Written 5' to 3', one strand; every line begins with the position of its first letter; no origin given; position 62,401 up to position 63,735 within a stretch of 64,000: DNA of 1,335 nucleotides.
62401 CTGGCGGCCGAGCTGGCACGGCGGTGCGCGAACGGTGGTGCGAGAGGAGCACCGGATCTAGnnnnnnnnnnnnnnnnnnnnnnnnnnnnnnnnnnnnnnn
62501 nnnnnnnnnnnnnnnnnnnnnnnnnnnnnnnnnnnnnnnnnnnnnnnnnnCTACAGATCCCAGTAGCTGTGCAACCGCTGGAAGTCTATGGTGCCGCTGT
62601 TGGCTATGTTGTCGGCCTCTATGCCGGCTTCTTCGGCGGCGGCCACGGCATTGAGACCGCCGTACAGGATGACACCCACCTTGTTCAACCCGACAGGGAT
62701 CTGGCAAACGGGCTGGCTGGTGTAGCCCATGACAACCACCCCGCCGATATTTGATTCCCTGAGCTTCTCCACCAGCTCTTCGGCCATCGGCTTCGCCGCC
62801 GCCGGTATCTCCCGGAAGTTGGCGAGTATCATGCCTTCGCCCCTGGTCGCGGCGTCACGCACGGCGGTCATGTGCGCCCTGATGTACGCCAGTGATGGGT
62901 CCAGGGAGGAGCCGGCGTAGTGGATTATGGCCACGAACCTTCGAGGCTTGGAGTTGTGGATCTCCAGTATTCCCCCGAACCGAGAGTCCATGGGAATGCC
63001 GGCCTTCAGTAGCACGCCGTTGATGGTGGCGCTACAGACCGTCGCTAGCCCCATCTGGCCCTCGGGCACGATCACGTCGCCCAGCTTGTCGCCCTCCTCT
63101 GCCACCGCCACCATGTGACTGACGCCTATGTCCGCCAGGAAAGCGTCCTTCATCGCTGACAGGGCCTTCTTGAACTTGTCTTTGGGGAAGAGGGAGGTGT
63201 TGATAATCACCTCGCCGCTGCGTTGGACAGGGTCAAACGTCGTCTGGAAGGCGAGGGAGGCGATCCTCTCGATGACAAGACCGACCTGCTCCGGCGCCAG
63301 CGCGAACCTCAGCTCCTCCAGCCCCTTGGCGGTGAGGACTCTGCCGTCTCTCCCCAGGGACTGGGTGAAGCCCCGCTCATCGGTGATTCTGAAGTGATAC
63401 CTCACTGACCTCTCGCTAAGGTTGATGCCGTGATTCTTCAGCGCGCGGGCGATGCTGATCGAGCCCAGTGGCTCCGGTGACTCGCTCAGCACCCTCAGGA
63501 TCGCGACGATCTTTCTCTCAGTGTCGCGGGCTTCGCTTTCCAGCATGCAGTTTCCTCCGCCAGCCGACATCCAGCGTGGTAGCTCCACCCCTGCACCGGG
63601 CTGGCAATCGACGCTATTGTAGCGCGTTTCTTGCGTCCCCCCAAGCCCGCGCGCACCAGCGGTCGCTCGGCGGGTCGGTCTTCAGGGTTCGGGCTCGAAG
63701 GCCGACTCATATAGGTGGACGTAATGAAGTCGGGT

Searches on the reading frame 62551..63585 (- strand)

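Call 6: search_protein_families(library=pfam, proteins=[window:62551-63585:-], max_evalue=0.001)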
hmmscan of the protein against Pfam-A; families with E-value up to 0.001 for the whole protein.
window:62551-63585:- (344 aa): 2 families
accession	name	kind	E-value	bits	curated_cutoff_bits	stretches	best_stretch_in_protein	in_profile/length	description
PF01995.21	NRD1_2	-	2.3e-80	269.7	25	1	101-339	1-237/238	NrpR regulatory domains NRD1 and 2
PF08461.16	HTH_12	-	3.6e-20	72.1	21.4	1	27-92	1-66/66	Ribonuclease R winged-helix domain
